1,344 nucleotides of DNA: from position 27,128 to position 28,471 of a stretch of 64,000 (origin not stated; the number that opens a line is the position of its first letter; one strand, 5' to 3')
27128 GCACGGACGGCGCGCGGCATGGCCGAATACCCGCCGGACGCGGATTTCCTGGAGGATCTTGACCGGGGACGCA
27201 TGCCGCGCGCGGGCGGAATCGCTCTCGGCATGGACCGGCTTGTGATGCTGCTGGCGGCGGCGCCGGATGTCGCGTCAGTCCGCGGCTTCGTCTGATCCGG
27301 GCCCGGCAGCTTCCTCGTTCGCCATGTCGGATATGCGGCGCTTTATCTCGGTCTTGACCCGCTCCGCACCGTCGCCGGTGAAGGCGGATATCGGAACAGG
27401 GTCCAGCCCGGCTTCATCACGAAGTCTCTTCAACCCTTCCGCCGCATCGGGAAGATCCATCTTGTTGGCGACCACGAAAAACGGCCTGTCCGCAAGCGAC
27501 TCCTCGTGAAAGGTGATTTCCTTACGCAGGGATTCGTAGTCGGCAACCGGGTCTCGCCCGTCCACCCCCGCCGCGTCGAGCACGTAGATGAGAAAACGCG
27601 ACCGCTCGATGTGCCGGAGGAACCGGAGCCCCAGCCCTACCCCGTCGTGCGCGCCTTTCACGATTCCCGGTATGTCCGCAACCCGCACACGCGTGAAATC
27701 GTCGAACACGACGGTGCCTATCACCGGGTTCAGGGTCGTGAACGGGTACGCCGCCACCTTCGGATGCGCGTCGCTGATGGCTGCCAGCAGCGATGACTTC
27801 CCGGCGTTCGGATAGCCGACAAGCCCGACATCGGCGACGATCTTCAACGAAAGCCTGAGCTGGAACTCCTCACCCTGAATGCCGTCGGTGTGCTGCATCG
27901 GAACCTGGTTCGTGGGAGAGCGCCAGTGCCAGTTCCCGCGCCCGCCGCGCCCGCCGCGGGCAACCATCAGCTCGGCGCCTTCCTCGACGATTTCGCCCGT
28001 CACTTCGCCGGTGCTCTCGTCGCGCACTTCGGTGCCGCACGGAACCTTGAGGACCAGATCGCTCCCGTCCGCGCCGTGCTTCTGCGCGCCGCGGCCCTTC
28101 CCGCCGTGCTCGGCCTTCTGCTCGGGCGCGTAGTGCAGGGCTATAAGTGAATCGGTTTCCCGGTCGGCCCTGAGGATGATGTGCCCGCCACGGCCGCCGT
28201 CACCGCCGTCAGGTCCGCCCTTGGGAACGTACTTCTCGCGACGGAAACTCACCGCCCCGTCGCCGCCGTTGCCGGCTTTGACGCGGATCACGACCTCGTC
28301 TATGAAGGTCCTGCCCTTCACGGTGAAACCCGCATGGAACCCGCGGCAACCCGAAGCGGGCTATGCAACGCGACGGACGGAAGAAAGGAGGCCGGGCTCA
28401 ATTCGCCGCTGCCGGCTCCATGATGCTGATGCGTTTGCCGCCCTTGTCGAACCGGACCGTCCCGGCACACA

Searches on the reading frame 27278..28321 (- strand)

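Call 78: search_protein_families(library=pfam, proteins=[window:27278-28321:-], max_evalue=0.000001)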
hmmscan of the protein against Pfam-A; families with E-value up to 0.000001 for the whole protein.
window:27278-28321:- (348 aa): 3 families
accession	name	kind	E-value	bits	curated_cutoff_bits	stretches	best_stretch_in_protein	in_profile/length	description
PF01018.28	GTP1_OBG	-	1.2e-57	194.4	27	1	7-161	1-155/155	GTP1/OBG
PF01926.29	MMR_HSR1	-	4.2e-23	82.1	21.9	1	164-287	1-113/113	50S ribosome-binding GTPase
PF02421.24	FeoB_N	-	2.7e-09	37.2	27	1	165-221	3-58/156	Ferrous iron transport protein B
